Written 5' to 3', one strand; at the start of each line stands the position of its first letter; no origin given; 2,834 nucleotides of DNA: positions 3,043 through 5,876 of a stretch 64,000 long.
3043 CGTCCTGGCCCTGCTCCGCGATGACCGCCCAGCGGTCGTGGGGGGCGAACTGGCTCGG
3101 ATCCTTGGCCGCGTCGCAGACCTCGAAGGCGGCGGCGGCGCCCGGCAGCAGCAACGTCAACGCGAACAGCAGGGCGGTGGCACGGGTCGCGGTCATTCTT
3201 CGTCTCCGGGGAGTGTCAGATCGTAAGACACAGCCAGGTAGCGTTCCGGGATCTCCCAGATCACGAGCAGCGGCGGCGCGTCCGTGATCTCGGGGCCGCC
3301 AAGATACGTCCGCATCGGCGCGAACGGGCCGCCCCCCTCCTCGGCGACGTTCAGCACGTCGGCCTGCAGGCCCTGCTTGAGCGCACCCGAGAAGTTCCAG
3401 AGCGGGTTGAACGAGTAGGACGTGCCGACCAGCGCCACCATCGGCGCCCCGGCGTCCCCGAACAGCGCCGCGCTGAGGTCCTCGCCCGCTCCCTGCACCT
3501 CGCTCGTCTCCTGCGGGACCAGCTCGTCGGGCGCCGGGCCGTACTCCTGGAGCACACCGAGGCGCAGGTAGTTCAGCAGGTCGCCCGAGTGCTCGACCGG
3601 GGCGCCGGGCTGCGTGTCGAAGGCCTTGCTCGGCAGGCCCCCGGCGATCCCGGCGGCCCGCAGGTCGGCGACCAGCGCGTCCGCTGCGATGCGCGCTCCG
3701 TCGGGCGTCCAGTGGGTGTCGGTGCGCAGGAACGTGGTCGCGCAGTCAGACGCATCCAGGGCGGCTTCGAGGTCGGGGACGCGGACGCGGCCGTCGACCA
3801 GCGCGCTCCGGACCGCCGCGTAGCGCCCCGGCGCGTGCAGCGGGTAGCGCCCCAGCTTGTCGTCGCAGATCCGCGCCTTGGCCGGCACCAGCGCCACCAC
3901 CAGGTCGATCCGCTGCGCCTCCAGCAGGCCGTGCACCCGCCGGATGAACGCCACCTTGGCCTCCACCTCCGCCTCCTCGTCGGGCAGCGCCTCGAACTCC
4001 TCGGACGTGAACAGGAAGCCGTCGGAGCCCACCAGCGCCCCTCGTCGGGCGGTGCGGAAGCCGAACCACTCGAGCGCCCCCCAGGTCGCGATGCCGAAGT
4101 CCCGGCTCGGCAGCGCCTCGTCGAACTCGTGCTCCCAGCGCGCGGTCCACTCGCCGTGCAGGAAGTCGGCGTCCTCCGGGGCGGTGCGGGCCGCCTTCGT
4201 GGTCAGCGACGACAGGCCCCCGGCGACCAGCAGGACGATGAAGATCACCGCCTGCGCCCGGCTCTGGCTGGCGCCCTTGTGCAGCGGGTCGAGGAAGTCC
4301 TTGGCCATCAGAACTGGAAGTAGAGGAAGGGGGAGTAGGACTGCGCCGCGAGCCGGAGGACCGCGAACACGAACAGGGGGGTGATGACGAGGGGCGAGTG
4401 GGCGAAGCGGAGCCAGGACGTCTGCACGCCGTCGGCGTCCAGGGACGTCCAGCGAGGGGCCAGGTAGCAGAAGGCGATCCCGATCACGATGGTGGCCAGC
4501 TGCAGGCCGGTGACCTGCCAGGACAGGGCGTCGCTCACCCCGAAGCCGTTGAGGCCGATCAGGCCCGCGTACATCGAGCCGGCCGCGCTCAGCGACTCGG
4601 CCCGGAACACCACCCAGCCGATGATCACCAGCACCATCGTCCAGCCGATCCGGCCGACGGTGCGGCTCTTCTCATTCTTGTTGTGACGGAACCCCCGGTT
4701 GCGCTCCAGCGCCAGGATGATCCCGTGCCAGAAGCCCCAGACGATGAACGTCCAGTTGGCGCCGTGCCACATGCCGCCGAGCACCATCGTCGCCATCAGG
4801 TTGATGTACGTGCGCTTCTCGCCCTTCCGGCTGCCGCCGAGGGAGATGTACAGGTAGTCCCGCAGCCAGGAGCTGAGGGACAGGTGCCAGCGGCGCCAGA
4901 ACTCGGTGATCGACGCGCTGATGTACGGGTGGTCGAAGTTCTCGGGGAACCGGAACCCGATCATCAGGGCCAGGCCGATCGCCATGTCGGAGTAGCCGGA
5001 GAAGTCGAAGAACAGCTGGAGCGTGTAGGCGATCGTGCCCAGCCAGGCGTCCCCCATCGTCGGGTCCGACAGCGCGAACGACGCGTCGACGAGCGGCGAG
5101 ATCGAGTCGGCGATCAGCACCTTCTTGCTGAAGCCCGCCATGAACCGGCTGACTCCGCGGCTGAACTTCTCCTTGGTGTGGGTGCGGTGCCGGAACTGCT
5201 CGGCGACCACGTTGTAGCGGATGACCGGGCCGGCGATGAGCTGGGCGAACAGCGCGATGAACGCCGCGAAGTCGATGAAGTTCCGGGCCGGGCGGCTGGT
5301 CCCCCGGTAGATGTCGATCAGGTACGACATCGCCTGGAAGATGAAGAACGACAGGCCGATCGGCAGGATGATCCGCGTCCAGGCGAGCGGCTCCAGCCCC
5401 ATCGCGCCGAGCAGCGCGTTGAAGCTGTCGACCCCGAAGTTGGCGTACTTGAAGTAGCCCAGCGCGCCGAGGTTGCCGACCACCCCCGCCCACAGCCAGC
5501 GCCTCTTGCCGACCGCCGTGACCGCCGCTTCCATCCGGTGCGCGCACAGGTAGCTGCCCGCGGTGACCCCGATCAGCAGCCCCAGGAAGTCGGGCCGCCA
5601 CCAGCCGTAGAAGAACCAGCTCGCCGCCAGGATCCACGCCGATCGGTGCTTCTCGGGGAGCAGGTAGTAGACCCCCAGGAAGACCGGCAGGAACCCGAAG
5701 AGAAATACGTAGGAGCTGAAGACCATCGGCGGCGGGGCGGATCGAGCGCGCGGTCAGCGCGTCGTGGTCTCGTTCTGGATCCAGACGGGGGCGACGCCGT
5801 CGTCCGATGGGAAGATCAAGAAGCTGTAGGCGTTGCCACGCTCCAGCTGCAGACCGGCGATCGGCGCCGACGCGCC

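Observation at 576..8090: Alginate-type polysaccharide O-acetylation and export module (algF-algI-algJ-algX-like, TPR-porin, DUF4434 hydrolase) with no synthase in the window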

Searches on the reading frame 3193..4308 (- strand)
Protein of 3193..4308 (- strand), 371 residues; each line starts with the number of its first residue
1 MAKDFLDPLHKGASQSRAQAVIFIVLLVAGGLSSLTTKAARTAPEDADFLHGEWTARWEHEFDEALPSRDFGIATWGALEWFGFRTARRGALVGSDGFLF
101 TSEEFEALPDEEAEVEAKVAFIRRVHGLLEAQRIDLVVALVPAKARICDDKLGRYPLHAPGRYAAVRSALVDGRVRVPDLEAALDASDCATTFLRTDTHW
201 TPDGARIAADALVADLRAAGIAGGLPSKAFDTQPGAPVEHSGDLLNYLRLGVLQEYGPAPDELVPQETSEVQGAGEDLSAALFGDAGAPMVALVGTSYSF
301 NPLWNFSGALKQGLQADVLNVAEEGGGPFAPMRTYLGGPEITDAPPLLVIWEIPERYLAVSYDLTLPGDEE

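Call 4: search_protein_families(library=pfam, proteins=[window:3193-4308:-], max_evalue=0.01)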
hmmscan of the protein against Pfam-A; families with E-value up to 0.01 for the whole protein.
window:3193-4308:- (371 aa): 1 family
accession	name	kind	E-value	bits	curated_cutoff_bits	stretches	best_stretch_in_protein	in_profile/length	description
PF16822.11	ALGX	-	1.1e-71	242.1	26.5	1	92-355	2-268/268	SGNH hydrolase-like domain, acetyltransferase AlgX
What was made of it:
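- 3193..4308 (-): AlgJ-type SGNH-like acetyltransferase with an N-terminal membrane anchor. PF16822, E=1e-71 (call 4).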

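Call 5: search_protein_families(library=ncbifam, proteins=[window:3193-4308:-], max_evalue=0.01)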
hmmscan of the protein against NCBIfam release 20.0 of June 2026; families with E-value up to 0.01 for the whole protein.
window:3193-4308:- (371 aa): 0 families

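Call 59: search_solved_structures(query=window:3193-4308:-, max_evalue=0.01, show_alignments=2)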
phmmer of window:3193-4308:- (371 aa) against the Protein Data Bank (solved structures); distinct sequences matched with E-value up to 0.01: 3.
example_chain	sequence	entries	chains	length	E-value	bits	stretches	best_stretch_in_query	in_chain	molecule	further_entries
4o8v_A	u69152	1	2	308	5.5e-56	193.5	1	87-365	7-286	Alginate biosynthesis protein AlgJ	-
7ula_A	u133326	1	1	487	6.8e-24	87.9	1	117-357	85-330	Alginate biosynthesis protein AlgX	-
4knc_B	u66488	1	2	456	4.7e-20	75.2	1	123-357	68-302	Alginate biosynthesis protein AlgX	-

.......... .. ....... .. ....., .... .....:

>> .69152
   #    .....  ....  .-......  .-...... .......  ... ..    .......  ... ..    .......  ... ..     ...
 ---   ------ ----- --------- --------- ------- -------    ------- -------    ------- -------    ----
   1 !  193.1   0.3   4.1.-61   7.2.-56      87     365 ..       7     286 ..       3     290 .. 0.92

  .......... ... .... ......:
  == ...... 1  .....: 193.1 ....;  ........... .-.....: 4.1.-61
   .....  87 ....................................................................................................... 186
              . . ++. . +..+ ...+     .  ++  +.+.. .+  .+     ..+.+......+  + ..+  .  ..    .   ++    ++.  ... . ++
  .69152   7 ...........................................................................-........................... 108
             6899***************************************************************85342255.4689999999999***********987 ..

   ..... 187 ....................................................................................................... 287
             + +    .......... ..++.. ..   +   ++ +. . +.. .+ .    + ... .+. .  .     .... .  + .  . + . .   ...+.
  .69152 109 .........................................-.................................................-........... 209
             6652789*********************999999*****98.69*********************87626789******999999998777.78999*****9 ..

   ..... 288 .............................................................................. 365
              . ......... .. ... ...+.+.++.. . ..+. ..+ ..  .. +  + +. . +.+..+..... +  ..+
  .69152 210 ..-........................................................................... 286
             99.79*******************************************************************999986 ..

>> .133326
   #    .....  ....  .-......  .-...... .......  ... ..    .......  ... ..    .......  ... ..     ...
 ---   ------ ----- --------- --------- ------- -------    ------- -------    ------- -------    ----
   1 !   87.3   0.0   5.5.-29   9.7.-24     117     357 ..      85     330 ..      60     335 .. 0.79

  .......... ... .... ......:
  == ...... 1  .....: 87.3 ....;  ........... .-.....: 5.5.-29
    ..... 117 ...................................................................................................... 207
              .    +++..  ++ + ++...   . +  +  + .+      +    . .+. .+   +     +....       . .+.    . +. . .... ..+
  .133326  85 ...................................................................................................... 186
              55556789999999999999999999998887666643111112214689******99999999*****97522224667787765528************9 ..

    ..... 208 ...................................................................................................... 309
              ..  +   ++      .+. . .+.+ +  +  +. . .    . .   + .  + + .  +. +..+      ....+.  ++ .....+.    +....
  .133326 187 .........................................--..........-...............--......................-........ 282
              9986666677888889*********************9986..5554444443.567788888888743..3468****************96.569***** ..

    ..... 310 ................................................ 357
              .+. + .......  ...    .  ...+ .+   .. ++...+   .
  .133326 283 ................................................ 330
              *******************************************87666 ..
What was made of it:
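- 3193..4308 (-): Best PDB match is AlgJ 4O8V, E=6e-56, with DTHW and GTSYS conserved (call 59).
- Checked: Its best solved relative is AlgJ 4O8V, E=6e-56, with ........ and LVGTSYS aligned (call 59).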

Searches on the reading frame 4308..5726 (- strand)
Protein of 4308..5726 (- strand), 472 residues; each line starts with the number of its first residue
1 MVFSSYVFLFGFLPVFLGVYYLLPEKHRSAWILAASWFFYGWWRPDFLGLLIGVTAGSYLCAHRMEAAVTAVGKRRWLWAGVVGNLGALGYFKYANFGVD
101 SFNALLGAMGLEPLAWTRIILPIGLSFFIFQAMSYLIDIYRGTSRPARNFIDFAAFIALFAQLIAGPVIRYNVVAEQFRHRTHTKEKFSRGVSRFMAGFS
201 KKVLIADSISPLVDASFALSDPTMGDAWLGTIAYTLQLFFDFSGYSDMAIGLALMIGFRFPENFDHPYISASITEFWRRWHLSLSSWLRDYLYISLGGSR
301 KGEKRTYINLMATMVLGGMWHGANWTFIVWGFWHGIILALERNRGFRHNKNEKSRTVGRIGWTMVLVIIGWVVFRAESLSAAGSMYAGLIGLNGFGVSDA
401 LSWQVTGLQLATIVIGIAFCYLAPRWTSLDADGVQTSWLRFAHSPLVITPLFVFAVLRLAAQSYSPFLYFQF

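Call 4: search_protein_families(library=pfam, proteins=[window:4308-5726:-], max_evalue=0.01)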
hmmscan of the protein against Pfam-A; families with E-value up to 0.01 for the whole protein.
window:4308-5726:- (472 aa): 1 family
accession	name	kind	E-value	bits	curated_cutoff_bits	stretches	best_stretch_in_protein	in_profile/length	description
PF03062.24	MBOAT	-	6.8e-32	111.5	27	1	149-342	80-295/337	MBOAT, membrane-bound O-acyltransferase family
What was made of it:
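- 4308..5726 (-): AlgI-type MBOAT, the inner-membrane acetyl-group translocase. PF03062, E=7e-32 (call 4).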

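Call 5: search_protein_families(library=ncbifam, proteins=[window:4308-5726:-], max_evalue=0.01)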
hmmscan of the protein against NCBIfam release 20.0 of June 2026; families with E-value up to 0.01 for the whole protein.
window:4308-5726:- (472 aa): 1 family
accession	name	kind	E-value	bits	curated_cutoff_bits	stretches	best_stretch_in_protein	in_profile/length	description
TIGR04091.1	LTA_dltB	equivalog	2.3e-51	175.2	375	1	118-375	106-377/380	D-alanyl-lipoteichoic acid biosynthesis protein DltB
